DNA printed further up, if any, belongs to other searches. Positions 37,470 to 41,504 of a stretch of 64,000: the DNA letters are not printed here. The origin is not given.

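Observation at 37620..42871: AT-rich two-gene cassette: flagellin plus a 1244-aa TPR-GT41-FkbM-FkbM fusion enzyme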

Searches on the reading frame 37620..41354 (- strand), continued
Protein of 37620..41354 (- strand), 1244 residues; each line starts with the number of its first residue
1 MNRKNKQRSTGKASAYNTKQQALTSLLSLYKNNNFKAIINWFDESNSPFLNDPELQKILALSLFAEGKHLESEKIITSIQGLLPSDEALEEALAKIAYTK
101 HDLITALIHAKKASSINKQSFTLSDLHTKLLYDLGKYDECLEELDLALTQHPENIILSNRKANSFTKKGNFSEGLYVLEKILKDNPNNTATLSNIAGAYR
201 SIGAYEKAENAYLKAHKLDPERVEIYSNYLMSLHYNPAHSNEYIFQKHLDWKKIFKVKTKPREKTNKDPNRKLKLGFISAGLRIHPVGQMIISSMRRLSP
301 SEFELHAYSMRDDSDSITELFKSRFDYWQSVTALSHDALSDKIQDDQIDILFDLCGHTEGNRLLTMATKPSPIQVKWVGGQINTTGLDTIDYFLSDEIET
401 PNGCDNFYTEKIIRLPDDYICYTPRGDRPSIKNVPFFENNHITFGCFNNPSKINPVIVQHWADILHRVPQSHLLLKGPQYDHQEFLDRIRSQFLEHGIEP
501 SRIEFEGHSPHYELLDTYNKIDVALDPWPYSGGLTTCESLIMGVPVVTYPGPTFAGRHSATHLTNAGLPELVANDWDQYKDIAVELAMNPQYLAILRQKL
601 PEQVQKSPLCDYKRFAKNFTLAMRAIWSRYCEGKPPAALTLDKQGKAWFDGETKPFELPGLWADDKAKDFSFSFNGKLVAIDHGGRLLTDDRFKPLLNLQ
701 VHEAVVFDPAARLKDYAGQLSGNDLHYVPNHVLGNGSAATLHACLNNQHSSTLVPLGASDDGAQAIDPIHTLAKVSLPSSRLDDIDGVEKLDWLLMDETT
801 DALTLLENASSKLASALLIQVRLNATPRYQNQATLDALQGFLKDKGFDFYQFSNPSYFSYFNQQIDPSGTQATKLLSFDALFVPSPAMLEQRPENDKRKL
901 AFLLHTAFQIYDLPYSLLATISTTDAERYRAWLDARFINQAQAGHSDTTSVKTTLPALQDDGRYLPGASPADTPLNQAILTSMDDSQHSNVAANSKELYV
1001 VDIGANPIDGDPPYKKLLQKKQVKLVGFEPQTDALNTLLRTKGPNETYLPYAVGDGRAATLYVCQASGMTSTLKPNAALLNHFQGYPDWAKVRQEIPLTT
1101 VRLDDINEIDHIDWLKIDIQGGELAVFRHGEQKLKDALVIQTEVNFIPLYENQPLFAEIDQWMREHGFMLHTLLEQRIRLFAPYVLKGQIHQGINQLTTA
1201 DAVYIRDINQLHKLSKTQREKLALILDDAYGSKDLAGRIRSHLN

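Call 52: find_related_loci(query=A1, collection=metagenome_contigs, flank=7000)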
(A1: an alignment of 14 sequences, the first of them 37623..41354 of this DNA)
Query A1 (1244 aa) in metagenome_contigs; peptide patterns used: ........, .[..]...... (x = any residue, [..] = any of these).
600 stretches matched a pattern (row limit reached: there are more); 527 encode a relative of the query (tblastn E <= 1e-3); the best 80 are kept; 80 distinct loci.
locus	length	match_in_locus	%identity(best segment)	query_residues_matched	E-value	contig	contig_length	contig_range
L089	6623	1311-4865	45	83-1239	0e+0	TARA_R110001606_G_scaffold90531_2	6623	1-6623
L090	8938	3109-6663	45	83-1239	0e+0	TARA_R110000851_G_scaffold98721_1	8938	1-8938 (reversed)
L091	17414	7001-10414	46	130-1244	0e+0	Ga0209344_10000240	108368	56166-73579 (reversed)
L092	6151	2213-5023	45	26-1236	0e+0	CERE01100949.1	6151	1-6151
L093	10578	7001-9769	39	1-1243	0e+0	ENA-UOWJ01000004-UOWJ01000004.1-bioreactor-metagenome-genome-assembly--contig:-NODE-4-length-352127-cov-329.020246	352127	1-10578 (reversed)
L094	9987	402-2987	42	70-1236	0e+0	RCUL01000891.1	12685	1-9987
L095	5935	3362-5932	42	69-1239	0e+0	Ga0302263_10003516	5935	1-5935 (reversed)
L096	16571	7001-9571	42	69-1239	0e+0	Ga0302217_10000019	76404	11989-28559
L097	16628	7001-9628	40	57-1244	0e+0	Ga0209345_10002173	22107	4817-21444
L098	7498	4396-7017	41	42-1239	0e+0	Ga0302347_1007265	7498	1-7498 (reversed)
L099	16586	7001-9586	42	70-1236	0e+0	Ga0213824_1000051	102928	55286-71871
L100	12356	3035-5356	43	150-1239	0e+0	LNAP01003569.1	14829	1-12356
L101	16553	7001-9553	42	118-1236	0e+0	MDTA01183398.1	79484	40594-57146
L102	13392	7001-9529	41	90-1236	0e+0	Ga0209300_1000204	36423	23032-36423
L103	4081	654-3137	41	106-1235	0e+0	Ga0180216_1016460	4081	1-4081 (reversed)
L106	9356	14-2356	42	152-1244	0e+0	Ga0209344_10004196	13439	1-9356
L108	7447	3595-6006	40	135-1244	0e+0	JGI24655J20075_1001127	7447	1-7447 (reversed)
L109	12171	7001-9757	36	3-1244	0e+0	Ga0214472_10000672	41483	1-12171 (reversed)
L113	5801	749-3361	39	71-1244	0e+0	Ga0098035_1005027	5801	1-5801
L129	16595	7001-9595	37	90-1244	1e-176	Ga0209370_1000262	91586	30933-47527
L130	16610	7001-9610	40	64-1244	0e+0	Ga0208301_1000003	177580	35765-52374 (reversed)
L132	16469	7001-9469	37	112-1244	1e-175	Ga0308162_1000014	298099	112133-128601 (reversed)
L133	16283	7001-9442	38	137-1244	4e-174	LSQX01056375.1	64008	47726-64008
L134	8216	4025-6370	38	162-1244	2e-174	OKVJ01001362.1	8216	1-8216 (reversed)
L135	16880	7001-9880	34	3-1244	2e-173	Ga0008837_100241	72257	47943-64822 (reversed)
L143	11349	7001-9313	38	162-1244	1e-174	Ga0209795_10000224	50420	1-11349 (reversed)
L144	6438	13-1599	46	429-1244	1e-152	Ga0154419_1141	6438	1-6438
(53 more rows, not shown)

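Call 63: search_protein_families(library=pfam, proteins=[P0002, P0069], max_evalue=1)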
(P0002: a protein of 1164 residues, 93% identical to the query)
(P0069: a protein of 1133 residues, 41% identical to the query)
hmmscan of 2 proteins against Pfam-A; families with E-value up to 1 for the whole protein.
P0002 (1164 aa): 20 families
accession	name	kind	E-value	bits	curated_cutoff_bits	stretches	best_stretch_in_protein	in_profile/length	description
PF13844.12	Glyco_transf_41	-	3.9e-46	157.9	25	2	439-618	366-542/543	Glycosyl transferase family 41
PF07719.23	TPR_2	-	3.2e-12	46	27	3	192-221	4-33/34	Tetratricopeptide repeat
PF00515.34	TPR_1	-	2.6e-09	36.9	27.8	1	191-221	3-33/34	Tetratricopeptide repeat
PF13428.12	TPR_14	-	3e-08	34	23.5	0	133-160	13-40/44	Tetratricopeptide repeat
PF12895.13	ANAPC3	-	1.4e-07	32.2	27.2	2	77-145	11-80/82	Anaphase-promoting complex, cyclosome, subunit 3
PF13414.12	TPR_11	-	4.2e-07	30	26.8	1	198-228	3-33/42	TPR repeat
PF14559.12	TPR_19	-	1.2e-06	29.2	25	1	166-213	2-49/68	Tetratricopeptide repeat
PF13432.12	TPR_16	-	7.1e-06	26.8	32.7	1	160-220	2-62/65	Tetratricopeptide repeat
PF13424.12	TPR_12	-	3.5e-05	24.3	30.1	1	179-219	34-75/77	Tetratricopeptide repeat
PF25064.1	ARM_TT21_5th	-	0.00015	22.5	27.8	1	93-150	7-64/117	TT21 fifth ARM repeats domain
PF13176.12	TPR_7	-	0.00065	20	27.9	1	191-221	1-33/36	Tetratricopeptide repeat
PF20308.4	TPR-S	-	0.001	20.1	27.6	1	137-214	2-84/102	Tetratricopeptide Repeats-Sensor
PF13692.12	Glyco_trans_1_4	-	0.0012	19.5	27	1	452-551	15-108/142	Glycosyl transferases group 1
PF23914.1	TPR_CcmH_CycH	-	0.0093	16.3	42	1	129-218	58-150/158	Cytochrome c-type biogenesis protein H TPR domain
PF04733.20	Coatomer_E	-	0.0096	15.8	21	1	60-236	68-248/290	Coatomer epsilon subunit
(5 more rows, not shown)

P0069 (1133 aa): 27 families (the best 25 are shown)
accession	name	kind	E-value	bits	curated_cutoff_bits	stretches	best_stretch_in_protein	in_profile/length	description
PF13844.12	Glyco_transf_41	-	8.6e-39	133.6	25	2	250-402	77-230/543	Glycosyl transferase family 41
PF07719.23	TPR_2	-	1.1e-20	72.4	27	4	101-132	3-34/34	Tetratricopeptide repeat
PF00515.34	TPR_1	-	1.3e-20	72.8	27.8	4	100-132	2-34/34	Tetratricopeptide repeat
PF13181.12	TPR_8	-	2.9e-19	68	25.7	3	170-198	4-32/34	Tetratricopeptide repeat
PF13431.12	TPR_17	-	1.7e-15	56.4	24.4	2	156-186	2-32/34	Tetratricopeptide repeat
PF13432.12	TPR_16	-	8.9e-14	52.1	32.7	2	104-166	2-64/65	Tetratricopeptide repeat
PF13428.12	TPR_14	-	1e-12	47.8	23.5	2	140-176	8-44/44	Tetratricopeptide repeat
PF14559.12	TPR_19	-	1.7e-12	47.9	25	2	47-98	7-58/68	Tetratricopeptide repeat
PF13424.12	TPR_12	-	8.5e-12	45.5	30.1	4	134-198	4-76/77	Tetratricopeptide repeat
PF13371.12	TPR_9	-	1.9e-10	41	35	2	15-67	12-65/73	Tetratricopeptide repeat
PF23914.1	TPR_CcmH_CycH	-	2.3e-09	37.7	42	2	26-132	44-154/158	Cytochrome c-type biogenesis protein H TPR domain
PF13414.12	TPR_11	-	2.6e-08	33.8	26.8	2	48-79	11-42/42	TPR repeat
PF13176.12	TPR_7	-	5.2e-08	32.8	27.9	1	171-199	3-31/36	Tetratricopeptide repeat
PF20308.4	TPR-S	-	4.3e-07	30.9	27.6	2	115-194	2-86/102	Tetratricopeptide Repeats-Sensor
PF22860.2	DUF7017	-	1.6e-06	28.6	27.5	2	139-200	7-67/141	Domain of unknown function (DUF7017)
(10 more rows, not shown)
